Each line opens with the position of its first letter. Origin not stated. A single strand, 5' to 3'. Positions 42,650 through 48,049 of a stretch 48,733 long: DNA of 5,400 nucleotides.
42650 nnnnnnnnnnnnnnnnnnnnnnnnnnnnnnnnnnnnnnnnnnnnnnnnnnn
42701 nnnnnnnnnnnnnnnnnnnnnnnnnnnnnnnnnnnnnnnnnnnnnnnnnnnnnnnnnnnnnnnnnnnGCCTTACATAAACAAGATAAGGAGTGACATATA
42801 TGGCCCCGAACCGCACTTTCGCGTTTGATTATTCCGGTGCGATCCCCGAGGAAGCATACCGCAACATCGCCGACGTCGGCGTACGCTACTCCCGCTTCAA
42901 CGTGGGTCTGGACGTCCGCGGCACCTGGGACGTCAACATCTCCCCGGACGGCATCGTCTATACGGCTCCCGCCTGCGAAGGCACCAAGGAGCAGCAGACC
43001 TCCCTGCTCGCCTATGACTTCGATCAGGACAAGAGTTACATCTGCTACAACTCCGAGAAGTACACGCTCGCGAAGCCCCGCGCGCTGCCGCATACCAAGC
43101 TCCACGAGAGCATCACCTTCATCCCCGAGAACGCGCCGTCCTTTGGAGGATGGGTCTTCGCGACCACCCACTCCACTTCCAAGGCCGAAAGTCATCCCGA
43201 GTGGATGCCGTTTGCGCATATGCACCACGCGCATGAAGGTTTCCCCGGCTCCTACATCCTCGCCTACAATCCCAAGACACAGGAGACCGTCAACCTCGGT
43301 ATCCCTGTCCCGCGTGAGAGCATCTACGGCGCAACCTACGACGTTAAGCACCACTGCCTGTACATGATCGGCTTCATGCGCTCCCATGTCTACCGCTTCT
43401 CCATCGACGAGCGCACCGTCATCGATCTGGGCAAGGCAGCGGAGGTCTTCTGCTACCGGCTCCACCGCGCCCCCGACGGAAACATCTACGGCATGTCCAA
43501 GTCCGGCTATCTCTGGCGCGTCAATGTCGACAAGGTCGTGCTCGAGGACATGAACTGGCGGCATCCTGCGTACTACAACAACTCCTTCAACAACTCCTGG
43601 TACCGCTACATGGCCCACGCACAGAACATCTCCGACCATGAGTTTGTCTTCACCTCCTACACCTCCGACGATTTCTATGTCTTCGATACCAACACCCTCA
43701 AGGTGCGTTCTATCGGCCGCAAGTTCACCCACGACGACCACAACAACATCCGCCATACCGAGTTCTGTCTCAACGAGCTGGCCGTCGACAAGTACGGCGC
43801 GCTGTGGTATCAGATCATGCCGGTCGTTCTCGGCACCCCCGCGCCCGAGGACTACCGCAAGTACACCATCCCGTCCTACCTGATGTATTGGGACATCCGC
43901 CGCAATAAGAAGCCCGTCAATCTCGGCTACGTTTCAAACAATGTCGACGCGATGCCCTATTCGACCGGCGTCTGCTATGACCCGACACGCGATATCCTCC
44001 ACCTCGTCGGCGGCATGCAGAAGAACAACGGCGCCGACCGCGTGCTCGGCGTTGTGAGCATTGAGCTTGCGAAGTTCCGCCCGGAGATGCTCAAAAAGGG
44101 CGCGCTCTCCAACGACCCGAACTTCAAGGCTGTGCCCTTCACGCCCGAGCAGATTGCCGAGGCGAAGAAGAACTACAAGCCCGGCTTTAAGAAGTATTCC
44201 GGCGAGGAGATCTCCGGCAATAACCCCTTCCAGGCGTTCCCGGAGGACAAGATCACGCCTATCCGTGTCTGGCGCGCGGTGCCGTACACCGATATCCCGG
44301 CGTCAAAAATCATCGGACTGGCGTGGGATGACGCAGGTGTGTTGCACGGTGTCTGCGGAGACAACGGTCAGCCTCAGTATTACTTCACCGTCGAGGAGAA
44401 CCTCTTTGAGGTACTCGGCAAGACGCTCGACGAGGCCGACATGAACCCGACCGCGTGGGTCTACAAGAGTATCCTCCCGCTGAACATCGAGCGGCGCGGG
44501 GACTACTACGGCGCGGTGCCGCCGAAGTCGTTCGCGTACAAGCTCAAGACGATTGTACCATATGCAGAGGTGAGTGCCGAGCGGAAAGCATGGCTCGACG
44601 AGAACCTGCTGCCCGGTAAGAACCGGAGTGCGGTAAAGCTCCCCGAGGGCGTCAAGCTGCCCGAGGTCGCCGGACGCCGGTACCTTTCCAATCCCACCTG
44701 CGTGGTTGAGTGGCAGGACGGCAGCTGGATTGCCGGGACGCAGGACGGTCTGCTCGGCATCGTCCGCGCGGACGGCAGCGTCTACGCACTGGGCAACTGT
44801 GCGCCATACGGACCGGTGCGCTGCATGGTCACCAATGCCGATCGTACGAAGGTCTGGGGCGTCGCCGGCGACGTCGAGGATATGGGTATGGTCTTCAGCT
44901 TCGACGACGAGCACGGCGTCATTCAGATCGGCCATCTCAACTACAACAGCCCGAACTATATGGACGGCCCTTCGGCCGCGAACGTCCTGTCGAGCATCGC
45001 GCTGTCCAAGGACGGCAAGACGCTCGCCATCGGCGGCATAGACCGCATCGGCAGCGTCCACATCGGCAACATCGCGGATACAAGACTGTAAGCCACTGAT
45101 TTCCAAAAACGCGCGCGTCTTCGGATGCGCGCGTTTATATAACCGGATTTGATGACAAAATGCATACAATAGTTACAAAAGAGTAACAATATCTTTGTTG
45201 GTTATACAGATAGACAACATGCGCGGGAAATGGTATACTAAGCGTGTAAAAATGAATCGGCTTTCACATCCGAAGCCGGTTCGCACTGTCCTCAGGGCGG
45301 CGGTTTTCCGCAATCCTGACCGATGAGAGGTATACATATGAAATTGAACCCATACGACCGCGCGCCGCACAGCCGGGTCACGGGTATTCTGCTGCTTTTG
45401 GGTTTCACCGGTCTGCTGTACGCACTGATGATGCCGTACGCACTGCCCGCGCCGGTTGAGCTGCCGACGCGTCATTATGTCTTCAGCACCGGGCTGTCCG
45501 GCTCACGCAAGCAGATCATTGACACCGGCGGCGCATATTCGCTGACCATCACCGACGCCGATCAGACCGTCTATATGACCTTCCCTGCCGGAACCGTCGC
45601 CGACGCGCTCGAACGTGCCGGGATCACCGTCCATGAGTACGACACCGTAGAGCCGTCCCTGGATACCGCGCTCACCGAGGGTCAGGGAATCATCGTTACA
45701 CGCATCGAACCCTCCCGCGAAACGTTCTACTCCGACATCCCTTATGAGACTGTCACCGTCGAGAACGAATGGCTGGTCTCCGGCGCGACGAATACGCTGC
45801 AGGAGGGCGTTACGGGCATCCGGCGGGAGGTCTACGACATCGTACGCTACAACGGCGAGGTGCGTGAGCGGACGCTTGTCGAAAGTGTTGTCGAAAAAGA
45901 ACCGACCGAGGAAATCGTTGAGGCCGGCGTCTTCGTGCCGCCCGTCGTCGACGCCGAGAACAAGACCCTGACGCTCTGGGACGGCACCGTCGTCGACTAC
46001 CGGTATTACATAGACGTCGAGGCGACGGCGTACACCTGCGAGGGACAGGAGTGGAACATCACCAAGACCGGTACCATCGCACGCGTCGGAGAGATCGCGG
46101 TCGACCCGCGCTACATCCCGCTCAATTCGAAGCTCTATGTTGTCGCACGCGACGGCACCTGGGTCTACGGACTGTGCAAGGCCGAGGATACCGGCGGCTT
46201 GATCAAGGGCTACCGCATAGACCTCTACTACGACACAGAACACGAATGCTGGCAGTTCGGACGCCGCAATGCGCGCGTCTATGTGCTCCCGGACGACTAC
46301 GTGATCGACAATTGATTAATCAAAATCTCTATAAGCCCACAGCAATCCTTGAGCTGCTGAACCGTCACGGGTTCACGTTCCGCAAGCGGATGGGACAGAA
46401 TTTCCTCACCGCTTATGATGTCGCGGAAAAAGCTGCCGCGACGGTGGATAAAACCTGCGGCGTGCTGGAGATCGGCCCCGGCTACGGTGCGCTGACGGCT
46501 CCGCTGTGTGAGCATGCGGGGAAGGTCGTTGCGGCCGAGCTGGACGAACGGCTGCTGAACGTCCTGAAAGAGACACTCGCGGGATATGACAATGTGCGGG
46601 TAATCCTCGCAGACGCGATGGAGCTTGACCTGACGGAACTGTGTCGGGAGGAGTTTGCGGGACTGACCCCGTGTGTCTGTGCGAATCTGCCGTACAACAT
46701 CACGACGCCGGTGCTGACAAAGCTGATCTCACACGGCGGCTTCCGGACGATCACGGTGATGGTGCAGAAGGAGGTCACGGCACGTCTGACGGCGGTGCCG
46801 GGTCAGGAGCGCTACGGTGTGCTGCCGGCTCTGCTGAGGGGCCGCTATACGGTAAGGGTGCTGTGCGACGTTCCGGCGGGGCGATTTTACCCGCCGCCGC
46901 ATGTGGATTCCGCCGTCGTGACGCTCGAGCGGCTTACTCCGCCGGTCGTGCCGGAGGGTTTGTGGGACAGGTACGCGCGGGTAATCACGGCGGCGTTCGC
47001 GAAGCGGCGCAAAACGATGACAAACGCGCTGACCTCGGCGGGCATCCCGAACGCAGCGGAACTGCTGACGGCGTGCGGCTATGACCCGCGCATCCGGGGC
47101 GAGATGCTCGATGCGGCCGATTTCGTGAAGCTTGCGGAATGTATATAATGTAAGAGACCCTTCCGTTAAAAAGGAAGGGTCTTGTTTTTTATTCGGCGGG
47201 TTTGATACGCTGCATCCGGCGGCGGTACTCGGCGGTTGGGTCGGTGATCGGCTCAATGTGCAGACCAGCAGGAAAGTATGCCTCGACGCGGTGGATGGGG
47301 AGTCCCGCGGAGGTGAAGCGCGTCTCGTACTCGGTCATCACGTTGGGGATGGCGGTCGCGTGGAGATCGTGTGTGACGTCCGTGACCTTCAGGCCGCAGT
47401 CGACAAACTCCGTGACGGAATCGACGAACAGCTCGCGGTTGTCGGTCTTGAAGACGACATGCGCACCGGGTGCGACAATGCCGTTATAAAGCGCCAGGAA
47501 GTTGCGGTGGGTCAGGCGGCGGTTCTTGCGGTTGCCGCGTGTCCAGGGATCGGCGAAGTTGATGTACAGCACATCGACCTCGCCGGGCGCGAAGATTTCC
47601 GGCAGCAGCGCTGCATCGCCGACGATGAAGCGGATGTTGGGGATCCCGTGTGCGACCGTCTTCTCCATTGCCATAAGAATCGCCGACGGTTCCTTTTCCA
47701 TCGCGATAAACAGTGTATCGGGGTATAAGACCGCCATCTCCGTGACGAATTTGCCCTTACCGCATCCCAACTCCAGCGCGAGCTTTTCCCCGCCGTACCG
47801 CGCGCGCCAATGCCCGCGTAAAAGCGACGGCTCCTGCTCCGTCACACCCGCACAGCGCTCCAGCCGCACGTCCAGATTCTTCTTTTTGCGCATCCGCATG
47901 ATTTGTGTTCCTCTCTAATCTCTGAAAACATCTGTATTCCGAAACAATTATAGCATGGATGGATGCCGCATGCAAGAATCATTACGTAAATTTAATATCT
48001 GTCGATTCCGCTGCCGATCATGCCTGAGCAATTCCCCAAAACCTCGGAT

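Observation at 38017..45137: Self-contained operon made only of three tandem ~750-aa paralogues of an unrecognised leaderless beta-propeller-like family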

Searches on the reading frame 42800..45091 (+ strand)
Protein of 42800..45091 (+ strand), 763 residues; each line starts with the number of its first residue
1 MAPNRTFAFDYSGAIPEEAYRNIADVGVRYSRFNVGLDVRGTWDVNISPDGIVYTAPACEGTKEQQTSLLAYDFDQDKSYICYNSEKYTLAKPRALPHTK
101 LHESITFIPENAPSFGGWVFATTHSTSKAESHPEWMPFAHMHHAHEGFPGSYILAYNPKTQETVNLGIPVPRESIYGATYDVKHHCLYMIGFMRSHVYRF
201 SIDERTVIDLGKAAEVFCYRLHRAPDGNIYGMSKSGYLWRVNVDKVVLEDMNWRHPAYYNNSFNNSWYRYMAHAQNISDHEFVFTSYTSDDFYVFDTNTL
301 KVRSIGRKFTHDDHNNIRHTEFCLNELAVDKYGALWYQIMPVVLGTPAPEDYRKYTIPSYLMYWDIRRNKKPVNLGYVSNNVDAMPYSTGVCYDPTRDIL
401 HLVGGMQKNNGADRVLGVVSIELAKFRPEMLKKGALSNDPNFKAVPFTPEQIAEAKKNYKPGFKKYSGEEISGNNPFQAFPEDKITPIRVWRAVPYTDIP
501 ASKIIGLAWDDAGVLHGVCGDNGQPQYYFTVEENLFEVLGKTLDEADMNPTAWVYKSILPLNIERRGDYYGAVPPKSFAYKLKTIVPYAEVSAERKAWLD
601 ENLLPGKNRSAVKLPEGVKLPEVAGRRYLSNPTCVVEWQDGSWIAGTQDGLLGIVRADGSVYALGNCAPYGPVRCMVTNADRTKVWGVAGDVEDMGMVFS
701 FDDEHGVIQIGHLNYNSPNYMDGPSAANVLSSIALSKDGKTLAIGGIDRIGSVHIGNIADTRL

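Call 4: search_protein_families(library=pfam, proteins=[window:42800-45091:+], max_evalue=1)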
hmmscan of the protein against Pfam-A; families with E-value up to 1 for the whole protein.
window:42800-45091:+ (763 aa): 0 families

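Call 5: search_protein_families(library=ncbifam, proteins=[window:42800-45091:+], max_evalue=1)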
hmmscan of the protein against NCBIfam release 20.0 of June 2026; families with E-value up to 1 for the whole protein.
window:42800-45091:+ (763 aa): 0 families

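Call 44: search_protein_representatives(protein=window:42800-45091:+)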
Query: 763 residues. Proteins with E-value up to 0.001 (for the whole library): 269; up to 1e-10: 171; up to 1e-30: 83. The best 150 are listed.
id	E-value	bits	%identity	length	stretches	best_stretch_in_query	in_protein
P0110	1.9e-214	730.4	53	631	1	23-632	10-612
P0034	1.9e-199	680.8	47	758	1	38-758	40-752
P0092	4.3e-198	676.3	51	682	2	17-532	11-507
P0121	4.3e-131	454.8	39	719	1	23-755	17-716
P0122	7.9e-119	414.2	38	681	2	1-532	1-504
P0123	1.7e-111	389.9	36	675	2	18-560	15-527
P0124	5.4e-107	375.1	35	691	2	42-531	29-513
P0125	2.7e-100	352.9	35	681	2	14-535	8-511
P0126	3.8e-96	339.2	36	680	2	40-532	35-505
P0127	2.1e-95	336.7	34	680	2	18-532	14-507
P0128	4.8e-93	328.9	34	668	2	18-529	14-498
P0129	3.2e-89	316.3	34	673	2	18-556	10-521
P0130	1.1e-81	291.3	35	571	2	121-560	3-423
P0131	3.5e-78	279.8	29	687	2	14-541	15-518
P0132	3.5e-77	276.5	33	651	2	23-528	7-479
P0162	1.7e-59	218.0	32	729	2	22-380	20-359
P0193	3.3e-39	150.9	29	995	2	14-430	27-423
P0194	4.2e-38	147.2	30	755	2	25-404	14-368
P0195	6.8e-35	136.6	29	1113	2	12-426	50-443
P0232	2.7e-19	85.0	31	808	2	47-248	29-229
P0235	4.4e-18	81.0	28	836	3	98-261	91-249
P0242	2.4e-16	75.3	29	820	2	43-300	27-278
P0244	4.1e-16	74.5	31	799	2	95-266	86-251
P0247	7.5e-16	73.6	28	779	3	43-273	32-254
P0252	5.4e-15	70.8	26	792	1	19-255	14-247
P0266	1.2e-13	66.4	28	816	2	48-251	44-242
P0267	1.5e-13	66.0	24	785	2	43-261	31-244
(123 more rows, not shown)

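Call 45: search_protein_families(library=pfam, proteins=[P0193, P0195, P0232, P0235, P0242, P0244, P0247, P0252, P0266, P0267], max_evalue=0.01)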
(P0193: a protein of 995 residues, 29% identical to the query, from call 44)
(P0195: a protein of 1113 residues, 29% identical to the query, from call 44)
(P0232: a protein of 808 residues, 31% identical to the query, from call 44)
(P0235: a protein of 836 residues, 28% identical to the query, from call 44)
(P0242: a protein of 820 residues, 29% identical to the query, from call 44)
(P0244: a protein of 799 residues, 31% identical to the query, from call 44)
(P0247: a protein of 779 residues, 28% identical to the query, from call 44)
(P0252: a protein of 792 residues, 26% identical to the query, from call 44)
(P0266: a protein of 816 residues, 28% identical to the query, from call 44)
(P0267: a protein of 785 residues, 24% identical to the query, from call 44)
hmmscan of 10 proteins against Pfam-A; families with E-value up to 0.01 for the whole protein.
P0193 (995 aa): 3 families
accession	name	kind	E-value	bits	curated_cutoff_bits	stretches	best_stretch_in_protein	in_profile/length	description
PF07519.17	Tannase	-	2.7e-25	89.6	29.8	1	761-932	23-200/490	Tannase and feruloyl esterase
PF07494.17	Reg_prop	-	0.0041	17.6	20.4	0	324-341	4-21/24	Two component regulator propeller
PF00400.38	WD40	-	0.0066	17.4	27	0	49-72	8-32/39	WD domain, G-beta repeat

P0195 (1113 aa): 2 families
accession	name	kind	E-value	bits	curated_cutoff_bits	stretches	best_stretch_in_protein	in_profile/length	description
PF07221.17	GlcNAc_2-epim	-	2.2e-28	100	23.4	1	763-1085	3-339/347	N-acylglucosamine 2-epimerase (GlcNAc 2-epimerase)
PF00400.38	WD40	-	0.0053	17.7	27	0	694-710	16-32/39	WD domain, G-beta repeat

P0232 (808 aa): 2 families
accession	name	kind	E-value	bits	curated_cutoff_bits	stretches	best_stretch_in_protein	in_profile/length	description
PF07494.17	Reg_prop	-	8.3e-05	22.8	20.4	0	366-378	11-23/24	Two component regulator propeller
PF21959.2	DUF6923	-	0.00087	19.6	27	0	583-614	136-167/234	Repeat of unknown function (DUF6923)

P0235 (836 aa): 2 families
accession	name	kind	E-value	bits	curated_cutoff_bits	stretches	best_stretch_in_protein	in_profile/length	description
PF20067.5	SSL_N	-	0.00024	21.3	18.9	0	697-713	28-44/46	Strictosidine synthase-like, N-terminal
PF16819.11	DUF5074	-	0.0028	17.2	27.2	0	472-510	182-221/353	Domain of unknown function (DUF5074)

P0242 (820 aa): 4 families
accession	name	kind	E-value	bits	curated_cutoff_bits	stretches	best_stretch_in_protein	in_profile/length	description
PF08450.18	SGL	-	5e-07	30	26.3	0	161-263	8-103/246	SMP-30/Gluconolactonase/LRE-like region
PF07494.17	Reg_prop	-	4e-06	26.8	20.4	0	82-103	2-22/24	Two component regulator propeller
PF13449.12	Phytase-like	-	1.3e-05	25.7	27.6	1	204-378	12-208/284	Esterase-like activity of phytase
PF14517.12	Tachylectin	-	0.0076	16.5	29.8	0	186-280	71-162/230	Tachylectin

P0244 (799 aa): 3 families
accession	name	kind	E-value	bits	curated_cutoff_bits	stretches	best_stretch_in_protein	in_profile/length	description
PF16819.11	DUF5074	-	5.3e-07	29.4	27.2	1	599-781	71-250/353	Domain of unknown function (DUF5074)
PF07494.17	Reg_prop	-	0.00051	20.4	20.4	0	88-109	3-23/24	Two component regulator propeller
PF21959.2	DUF6923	-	0.0033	17.7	27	0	117-204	92-178/234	Repeat of unknown function (DUF6923)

P0247 (779 aa): 2 families
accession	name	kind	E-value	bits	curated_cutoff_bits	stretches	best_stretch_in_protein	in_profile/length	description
PF07494.17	Reg_prop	-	8.5e-06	25.8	20.4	0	28-45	4-21/24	Two component regulator propeller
PF14517.12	Tachylectin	-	1e-05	25.8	29.8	0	198-282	78-161/230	Tachylectin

P0252 (792 aa): 2 families
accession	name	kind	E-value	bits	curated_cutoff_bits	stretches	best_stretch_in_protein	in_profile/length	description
PF08450.18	SGL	-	3.1e-05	24.2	26.3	0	537-648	94-213/246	SMP-30/Gluconolactonase/LRE-like region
PF21959.2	DUF6923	-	0.0022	18.2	27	0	627-695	138-202/234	Repeat of unknown function (DUF6923)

P0266 (816 aa): 3 families
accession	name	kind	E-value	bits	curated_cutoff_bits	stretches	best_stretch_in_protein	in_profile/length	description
PF07494.17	Reg_prop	-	6.3e-09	35.4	20.4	0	95-116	3-23/24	Two component regulator propeller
PF20067.5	SSL_N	-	0.00032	20.9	18.9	0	103-115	26-38/46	Strictosidine synthase-like, N-terminal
PF08450.18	SGL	-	0.0024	18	26.3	0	55-240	52-218/246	SMP-30/Gluconolactonase/LRE-like region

P0267 (785 aa): 4 families
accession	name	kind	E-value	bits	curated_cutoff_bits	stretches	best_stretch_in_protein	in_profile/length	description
PF14517.12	Tachylectin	-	0.0011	19.3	29.8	0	203-284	85-162/230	Tachylectin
PF20067.5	SSL_N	-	0.0012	19.1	18.9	0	662-677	27-42/46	Strictosidine synthase-like, N-terminal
PF13570.13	Beta-prop_ACSF4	-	0.0043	16.9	133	0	520-639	59-167/329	Beta-alanine-activating enzyme, beta-propeller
PF07494.17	Reg_prop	-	0.005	17.3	20.4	0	516-530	9-23/24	Two component regulator propeller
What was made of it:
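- On SMP-30/gluconolactonase/LRE-like (PF08450, SGL): Only the distant relative P0242 reaches 30 bits (call 45).
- Closest known: Periplasmic sensor domains of Bacteroides hybrid two-component systems. Same: Distant relatives of the family give weak Reg_prop matches (call 45).
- Distant relatives give weak Reg_prop hits (call 45). The fusions in distant relatives are to enzyme domains (call 45). One distant relative is fused to a Tannase/feruloyl-esterase domain (call 45). One distant relative, P0242, reaches 30 bits for SGL (call 45).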

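Call 60: list_cluster_members(proteins=[P0193, P0195, P0232, P0242, P0266, P0121, P0123, P0131, P0162, P0194])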
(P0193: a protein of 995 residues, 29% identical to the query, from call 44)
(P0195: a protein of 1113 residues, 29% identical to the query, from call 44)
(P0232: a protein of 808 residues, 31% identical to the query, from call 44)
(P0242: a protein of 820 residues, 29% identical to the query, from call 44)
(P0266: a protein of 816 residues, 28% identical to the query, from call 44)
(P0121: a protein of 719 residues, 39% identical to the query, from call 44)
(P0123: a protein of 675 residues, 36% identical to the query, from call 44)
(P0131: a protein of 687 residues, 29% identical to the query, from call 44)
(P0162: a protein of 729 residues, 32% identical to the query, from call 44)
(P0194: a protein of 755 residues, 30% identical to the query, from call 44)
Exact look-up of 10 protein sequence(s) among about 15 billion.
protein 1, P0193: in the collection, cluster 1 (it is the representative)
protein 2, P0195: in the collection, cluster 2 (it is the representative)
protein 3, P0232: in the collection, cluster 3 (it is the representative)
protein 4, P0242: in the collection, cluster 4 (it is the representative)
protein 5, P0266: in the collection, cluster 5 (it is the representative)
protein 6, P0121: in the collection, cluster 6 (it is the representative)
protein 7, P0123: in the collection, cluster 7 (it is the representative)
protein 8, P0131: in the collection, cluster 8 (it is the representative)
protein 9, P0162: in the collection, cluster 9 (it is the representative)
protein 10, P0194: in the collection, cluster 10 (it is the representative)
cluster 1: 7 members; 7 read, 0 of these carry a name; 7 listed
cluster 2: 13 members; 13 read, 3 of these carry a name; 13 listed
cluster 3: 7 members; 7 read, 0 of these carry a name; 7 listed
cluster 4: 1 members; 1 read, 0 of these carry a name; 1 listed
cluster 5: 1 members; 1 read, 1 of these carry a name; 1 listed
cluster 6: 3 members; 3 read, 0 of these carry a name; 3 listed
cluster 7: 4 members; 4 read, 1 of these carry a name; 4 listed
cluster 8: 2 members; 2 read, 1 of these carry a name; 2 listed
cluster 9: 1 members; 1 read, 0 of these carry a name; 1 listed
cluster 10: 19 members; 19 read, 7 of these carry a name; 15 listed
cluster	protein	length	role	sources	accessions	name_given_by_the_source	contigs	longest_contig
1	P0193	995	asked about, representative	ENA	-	-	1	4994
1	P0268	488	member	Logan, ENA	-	-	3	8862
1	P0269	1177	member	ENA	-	-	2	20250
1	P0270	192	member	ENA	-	-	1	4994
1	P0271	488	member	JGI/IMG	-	-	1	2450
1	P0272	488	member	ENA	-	-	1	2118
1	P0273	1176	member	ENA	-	-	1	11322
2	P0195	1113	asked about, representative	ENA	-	-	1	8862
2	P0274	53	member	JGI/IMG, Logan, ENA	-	hypothetical protein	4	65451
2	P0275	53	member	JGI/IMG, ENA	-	hypothetical protein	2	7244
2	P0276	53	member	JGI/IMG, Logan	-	hypothetical protein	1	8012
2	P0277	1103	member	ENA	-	-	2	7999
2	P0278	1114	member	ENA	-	-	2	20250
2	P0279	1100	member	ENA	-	-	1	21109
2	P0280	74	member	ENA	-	-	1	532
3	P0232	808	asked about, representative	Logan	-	-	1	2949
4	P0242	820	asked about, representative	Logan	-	-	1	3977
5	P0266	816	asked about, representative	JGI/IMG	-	hypothetical protein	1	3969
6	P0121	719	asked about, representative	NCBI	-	-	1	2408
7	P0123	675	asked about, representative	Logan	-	-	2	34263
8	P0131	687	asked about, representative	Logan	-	-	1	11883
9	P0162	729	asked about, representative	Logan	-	-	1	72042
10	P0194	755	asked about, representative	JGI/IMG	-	-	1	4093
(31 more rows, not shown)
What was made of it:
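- Tried and rejected: All are 'hypothetical' or generic (call 60).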

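Call 65: search_protein_families(library=padloc, proteins=[window:42800-45091:+], max_evalue=0.1)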
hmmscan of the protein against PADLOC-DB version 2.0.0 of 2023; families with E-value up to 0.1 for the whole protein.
window:42800-45091:+ (763 aa): 0 families

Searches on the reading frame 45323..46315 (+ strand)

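Call 15: search_protein_families(library=pfam, proteins=[window:45323-46315:+], max_evalue=0.001)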
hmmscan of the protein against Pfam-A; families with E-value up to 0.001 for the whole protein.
window:45323-46315:+ (330 aa): 3 families
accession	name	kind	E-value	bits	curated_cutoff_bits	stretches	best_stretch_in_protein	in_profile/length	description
PF06725.17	3D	-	3.8e-17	62.7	23.8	1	258-322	3-71/72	3D domain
PF07501.17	G5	-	5.7e-14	52.5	23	1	132-202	3-73/75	G5 domain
PF03990.20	DUF348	-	5.7e-11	42.4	24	1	75-114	2-41/41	G5-linked-Ubiquitin-like domain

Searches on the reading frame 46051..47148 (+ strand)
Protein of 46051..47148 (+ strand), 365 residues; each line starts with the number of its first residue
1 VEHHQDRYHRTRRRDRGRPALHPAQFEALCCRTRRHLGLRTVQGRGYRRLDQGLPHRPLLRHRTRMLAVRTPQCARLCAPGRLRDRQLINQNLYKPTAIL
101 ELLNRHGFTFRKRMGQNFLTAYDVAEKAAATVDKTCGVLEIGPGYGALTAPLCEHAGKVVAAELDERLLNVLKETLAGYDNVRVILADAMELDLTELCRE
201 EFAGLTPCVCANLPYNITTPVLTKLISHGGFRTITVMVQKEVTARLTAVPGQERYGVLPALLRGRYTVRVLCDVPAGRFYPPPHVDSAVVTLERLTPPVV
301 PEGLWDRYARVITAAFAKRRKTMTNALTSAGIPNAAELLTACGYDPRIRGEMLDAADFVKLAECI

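Call 15: search_protein_families(library=pfam, proteins=[window:46051-47148:+], max_evalue=0.001)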
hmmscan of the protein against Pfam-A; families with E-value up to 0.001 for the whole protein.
window:46051-47148:+ (365 aa): 3 families
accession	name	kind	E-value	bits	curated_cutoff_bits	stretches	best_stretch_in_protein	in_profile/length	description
PF00398.26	RrnaAD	-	6.7e-51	173.3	24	1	108-358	2-254/263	Ribosomal RNA adenine dimethylase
PF13649.12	Methyltransf_25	-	2.3e-06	28.6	27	1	138-195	1-61/97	Methyltransferase domain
PF08241.18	Methyltransf_11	-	0.00036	21.6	21.2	1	139-195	1-57/95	Methyltransferase domain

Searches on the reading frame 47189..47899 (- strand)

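Call 73: search_protein_families(library=pfam, proteins=[window:47189-47899:-], max_evalue=0.0001)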
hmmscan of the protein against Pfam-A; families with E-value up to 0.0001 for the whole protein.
window:47189-47899:- (236 aa): 4 families
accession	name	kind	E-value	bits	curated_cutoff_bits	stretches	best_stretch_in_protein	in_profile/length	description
PF02390.23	Methyltransf_4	-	1.1e-34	119.8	24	1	39-204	3-172/173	Putative methyltransferase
PF13847.12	Methyltransf_31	-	1.3e-09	38.4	27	1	41-114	7-81/145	Methyltransferase domain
PF13649.12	Methyltransf_25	-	6.6e-08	33.6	27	1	42-116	2-73/97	Methyltransferase domain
PF24675.1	NpmA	-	6.7e-06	26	60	1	38-119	24-106/214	16S rRNA (adenine(1408)-N(1))-methyltransferase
